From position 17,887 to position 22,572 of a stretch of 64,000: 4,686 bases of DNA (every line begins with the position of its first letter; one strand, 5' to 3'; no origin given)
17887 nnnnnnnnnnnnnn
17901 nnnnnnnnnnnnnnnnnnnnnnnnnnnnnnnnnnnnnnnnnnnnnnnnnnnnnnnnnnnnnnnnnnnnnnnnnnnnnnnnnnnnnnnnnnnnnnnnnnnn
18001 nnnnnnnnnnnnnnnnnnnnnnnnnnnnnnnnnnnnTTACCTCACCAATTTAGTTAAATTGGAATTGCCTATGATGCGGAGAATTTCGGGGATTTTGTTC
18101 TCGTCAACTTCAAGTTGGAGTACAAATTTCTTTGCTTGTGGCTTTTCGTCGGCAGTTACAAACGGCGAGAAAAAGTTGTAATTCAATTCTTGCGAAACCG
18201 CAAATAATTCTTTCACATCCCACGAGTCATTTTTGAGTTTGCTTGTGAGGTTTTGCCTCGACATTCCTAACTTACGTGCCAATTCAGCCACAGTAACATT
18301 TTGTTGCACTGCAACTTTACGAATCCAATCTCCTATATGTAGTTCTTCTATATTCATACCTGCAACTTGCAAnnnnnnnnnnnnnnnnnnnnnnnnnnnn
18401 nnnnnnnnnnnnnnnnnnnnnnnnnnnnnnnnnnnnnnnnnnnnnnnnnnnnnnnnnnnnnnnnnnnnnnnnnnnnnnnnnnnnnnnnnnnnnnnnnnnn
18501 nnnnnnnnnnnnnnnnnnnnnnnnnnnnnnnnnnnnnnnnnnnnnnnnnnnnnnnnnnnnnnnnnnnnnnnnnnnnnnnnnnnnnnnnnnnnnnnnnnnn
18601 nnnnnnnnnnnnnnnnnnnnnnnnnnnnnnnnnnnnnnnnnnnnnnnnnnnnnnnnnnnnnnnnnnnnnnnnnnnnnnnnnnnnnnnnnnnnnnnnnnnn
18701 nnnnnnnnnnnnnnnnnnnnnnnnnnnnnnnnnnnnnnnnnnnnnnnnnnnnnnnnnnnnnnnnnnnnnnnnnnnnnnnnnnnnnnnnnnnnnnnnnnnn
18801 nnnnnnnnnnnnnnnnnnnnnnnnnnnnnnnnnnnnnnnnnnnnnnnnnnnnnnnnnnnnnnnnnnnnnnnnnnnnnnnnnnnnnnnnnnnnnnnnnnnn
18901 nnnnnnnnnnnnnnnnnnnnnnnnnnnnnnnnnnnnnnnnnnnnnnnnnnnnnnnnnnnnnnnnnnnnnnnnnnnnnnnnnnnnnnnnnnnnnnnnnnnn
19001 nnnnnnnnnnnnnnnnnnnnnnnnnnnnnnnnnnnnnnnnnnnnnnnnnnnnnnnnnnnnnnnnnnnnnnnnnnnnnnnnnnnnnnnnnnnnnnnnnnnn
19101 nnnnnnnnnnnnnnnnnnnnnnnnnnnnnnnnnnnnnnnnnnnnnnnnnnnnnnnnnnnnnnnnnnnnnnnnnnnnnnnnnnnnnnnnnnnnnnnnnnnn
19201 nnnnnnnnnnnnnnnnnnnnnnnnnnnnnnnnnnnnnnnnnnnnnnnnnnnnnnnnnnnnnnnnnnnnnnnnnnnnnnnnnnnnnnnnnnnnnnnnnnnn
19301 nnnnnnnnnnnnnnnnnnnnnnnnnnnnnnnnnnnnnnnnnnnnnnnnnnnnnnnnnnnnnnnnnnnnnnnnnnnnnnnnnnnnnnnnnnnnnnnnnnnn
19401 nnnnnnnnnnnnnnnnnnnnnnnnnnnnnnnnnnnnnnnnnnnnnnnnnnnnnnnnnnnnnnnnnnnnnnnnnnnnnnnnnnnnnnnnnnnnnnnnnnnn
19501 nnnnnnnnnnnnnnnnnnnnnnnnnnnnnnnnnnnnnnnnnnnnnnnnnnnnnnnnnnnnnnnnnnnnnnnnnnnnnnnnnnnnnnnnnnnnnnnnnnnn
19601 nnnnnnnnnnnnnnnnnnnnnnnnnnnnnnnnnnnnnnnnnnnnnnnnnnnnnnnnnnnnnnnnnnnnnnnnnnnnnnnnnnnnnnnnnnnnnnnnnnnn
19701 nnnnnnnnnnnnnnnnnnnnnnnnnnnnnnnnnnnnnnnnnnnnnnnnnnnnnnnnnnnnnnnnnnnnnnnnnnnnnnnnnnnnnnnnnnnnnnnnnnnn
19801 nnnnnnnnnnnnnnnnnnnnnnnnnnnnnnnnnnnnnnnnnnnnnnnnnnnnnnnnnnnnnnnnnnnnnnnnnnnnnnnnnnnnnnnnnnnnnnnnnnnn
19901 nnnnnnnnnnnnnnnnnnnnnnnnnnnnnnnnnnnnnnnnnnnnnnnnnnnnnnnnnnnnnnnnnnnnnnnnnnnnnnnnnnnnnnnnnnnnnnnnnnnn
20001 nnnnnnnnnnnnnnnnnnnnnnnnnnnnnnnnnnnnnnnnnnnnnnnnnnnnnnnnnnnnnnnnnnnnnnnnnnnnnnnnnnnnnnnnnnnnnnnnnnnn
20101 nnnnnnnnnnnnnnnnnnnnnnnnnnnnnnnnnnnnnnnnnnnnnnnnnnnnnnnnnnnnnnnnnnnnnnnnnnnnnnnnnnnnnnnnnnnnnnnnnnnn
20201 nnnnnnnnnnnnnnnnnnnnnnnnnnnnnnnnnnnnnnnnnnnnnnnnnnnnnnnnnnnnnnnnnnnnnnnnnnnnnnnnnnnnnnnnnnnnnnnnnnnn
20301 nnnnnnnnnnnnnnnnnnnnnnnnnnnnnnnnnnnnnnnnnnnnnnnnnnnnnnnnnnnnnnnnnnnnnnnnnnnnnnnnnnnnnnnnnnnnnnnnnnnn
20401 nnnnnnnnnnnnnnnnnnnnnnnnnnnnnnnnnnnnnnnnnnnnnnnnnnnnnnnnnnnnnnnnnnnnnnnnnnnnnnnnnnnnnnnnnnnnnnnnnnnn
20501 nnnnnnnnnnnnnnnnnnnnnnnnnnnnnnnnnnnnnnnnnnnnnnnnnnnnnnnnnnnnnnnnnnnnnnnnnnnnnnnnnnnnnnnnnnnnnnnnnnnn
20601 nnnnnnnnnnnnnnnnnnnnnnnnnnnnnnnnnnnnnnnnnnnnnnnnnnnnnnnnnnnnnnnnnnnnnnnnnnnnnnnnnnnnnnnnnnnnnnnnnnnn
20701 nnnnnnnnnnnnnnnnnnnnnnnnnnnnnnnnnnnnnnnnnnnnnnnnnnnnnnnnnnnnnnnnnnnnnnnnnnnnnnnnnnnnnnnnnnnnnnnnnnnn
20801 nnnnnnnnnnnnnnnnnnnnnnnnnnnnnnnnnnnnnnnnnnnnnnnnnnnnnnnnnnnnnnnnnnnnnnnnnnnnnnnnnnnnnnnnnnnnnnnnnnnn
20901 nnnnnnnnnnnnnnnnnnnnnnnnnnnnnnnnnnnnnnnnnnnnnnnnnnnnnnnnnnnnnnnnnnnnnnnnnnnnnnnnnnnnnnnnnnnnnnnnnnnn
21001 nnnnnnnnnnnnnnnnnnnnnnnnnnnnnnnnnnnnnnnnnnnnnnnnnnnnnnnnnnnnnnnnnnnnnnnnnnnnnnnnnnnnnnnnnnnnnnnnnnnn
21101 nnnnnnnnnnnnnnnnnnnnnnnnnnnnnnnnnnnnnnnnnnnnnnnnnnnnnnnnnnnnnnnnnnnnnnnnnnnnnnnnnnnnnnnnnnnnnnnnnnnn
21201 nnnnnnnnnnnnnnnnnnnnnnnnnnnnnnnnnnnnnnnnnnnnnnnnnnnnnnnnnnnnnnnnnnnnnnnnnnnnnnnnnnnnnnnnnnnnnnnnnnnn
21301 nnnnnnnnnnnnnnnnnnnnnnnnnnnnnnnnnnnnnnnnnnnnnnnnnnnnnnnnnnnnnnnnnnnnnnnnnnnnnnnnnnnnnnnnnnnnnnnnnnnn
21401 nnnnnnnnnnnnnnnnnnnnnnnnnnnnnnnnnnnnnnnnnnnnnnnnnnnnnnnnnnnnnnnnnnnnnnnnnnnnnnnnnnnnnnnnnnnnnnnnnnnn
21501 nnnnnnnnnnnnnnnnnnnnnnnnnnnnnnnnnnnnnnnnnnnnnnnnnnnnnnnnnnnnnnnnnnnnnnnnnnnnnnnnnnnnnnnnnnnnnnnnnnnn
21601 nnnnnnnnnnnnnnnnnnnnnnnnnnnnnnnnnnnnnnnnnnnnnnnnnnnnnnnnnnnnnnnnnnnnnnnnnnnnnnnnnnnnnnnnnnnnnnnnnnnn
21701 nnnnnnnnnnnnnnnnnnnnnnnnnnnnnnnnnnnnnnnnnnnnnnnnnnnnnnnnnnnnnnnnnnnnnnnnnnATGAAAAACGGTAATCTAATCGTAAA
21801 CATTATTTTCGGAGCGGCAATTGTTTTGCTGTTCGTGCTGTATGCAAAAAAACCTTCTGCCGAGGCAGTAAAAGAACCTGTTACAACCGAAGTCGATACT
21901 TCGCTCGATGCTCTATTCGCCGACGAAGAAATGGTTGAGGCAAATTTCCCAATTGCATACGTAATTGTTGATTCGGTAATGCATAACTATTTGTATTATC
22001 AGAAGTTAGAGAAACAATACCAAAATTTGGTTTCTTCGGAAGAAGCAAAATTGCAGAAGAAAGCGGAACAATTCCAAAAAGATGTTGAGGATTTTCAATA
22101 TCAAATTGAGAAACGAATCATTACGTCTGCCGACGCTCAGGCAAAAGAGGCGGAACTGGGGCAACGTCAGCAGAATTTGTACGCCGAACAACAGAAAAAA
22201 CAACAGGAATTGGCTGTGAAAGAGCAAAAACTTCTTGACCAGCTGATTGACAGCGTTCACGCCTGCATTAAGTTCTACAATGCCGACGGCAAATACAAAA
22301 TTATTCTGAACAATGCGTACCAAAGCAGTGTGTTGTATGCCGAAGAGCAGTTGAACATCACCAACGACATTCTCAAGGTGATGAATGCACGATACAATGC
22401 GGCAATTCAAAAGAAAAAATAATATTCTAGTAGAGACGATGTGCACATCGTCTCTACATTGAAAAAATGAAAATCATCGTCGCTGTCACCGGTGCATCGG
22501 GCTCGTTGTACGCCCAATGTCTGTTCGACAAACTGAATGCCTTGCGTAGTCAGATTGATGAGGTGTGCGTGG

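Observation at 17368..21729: A 4.3-kb AT-rich accessory island between tadA and skp, bounded by a decayed duplicate of the tadA 3' end, with no integrase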

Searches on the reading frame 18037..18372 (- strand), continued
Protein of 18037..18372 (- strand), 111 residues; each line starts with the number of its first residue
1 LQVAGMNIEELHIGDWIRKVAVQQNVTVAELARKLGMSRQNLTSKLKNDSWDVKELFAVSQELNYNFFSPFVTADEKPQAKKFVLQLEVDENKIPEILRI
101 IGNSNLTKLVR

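Call 61: find_encoding_contigs(protein=P0004, flank=10000, max_places=6)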
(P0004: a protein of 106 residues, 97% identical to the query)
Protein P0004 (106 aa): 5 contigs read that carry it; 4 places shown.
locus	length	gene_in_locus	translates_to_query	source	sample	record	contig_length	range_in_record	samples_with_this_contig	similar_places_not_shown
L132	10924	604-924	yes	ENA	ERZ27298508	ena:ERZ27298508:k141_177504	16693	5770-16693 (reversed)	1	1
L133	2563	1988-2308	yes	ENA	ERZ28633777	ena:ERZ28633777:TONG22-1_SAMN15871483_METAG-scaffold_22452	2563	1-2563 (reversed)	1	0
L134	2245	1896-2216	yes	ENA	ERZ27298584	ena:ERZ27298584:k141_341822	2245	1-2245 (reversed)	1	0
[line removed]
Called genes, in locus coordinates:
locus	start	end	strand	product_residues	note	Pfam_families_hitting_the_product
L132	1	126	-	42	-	?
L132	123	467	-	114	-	-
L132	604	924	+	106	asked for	-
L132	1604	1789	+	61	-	-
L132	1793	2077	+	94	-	PF09827:CRISPR_Cas2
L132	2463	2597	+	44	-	-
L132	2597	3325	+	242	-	-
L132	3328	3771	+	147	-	-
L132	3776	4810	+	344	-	PF00496:SBP_bac_5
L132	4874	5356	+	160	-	-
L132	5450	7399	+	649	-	PF00122:E1-E2_ATPase, PF00702:Hydrolase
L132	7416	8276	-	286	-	PF04326:SLFN_AlbA_2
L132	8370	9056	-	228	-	PF03099:BPL_LplA_LipB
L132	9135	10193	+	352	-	PF14289:DUF4369 (weak), PF00578:AhpC-TSA, PF08534:Redoxin, PF00255:GSHPx (weak), PF00085:Thioredoxin, PF13098:Thioredoxin_2, PF13905:Thioredoxin_8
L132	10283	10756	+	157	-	PF14489:QueF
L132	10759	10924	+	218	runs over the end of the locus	PF06508:QueC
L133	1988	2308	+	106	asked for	-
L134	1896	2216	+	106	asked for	-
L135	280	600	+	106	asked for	-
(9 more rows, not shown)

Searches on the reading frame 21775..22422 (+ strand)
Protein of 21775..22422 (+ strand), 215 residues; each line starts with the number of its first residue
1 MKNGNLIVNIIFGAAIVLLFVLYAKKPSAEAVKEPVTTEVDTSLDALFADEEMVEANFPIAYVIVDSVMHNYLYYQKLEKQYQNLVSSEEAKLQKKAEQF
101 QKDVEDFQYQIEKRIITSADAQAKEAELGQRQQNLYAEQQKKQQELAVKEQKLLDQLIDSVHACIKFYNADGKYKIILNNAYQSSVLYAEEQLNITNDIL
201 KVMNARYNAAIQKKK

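Call 8: find_encoding_contigs(protein=window:21775-22422:+, flank=10000, max_places=10)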
Protein window:21775-22422:+ (215 aa): 18 contigs read that carry it; 10 places shown.
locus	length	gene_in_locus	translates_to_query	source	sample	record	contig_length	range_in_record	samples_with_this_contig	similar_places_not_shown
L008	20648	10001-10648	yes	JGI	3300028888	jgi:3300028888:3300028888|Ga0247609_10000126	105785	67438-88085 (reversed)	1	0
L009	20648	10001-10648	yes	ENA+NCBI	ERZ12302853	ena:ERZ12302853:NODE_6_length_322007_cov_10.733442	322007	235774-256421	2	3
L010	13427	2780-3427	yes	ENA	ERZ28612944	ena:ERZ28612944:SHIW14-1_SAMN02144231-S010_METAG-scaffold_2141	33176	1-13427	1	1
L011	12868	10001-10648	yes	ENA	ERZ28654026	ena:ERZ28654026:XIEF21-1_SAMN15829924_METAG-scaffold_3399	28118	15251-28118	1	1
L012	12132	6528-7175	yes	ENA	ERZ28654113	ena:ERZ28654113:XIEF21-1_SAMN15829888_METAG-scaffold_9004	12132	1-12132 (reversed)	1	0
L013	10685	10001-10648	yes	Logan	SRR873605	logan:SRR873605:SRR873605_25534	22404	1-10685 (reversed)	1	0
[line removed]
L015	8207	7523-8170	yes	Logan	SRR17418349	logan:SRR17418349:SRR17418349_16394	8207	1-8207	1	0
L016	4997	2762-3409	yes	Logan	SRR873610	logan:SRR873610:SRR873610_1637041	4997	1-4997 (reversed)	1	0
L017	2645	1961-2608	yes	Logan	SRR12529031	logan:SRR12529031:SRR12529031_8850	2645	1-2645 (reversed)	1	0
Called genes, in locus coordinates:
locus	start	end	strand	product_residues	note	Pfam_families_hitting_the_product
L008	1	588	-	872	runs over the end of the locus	PF13424:TPR_12 (weak), PF13424:TPR_12, PF00515:TPR_1 (weak), PF13424:TPR_12, PF24885:TPR_NPHP3, PF13424:TPR_12, PF00515:TPR_1 (weak), PF07228:SpoIIE, +10 more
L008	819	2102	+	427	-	-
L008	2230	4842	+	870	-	PF00133:tRNA-synt_1, PF09334:tRNA-synt_1g, PF00133:tRNA-synt_1, PF13603:tRNA-synt_1_2, PF00133:tRNA-synt_1 (weak), PF08264:Anticodon_1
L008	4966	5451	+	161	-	PF00383:dCMP_cyt_deam_1, PF14437:MafB19-deam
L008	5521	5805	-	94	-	PF09827:CRISPR_Cas2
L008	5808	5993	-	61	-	-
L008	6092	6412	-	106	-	-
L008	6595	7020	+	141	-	-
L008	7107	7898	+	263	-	-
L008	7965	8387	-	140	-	PF13470:PIN_3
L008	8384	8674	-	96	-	PF04221:RelB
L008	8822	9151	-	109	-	PF13443:HTH_26 (faint), PF13744:HTH_37 (weak), PF13560:HTH_31, PF01381:HTH_3, PF12844:HTH_19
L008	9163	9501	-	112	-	PF05973:Gp49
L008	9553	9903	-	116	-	-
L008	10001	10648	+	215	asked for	PF03938:OmpH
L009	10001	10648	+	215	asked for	PF03938:OmpH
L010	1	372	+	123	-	?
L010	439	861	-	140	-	PF13470:PIN_3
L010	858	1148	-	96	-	PF04221:RelB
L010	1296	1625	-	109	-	PF13443:HTH_26 (faint), PF13744:HTH_37 (weak), PF13560:HTH_31, PF01381:HTH_3, PF12844:HTH_19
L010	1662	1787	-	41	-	-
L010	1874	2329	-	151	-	PF01797:Y1_Tnp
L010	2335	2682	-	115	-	-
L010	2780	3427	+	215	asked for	PF03938:OmpH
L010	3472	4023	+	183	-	PF02441:Flavoprotein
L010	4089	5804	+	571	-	PF16342:DUF4972 (faint), PF18998:Flg_new_2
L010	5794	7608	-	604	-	PF01136:Peptidase_U32, PF12392:DUF3656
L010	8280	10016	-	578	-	PF02690:Na_Pi_cotrans, PF01895:PhoU (faint)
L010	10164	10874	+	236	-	PF00072:Response_reg, PF00486:Trans_reg_C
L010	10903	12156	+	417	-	PF00512:HisKA, PF02518:HATPase_c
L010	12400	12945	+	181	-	-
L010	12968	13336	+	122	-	-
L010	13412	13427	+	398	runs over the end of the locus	-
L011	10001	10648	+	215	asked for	PF03938:OmpH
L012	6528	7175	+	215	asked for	PF03938:OmpH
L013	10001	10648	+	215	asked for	PF03938:OmpH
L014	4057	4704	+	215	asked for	PF03938:OmpH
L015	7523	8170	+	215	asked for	PF03938:OmpH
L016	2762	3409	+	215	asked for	PF03938:OmpH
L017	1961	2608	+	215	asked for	PF03938:OmpH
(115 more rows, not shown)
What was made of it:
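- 21730..22422 (+): Native 45-nt tadA-skp spacer, followed by skp (OmpH; 21775-22422). PF03938 (call 8).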

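Call 29: search_protein_families(library=ncbifam, proteins=[L010:1874-2329:-, window:21775-22422:+], max_evalue=0.01)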
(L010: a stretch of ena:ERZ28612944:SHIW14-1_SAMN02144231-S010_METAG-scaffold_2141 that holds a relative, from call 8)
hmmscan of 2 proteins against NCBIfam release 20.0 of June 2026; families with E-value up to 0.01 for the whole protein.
L010:1874-2329:- (151 aa): 2 families
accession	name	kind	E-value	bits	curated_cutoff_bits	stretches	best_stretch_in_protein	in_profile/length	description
NF033573.1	transpos_IS200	equivalog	1.8e-14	54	55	1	4-117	7-125/126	IS200/IS605 family transposase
NF047646.1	REP_Tyr_transpos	equivalog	0.00022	21.1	80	1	52-99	55-109/146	REP-associated tyrosine transposase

window:21775-22422:+ (215 aa): 1 family
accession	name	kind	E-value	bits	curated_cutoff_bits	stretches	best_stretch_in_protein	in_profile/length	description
TIGR03752.1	conj_TIGR03752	hypoth_equivalog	0.00057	19.3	241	1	5-147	3-140/471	TIGR03752 family integrating conjugative element protein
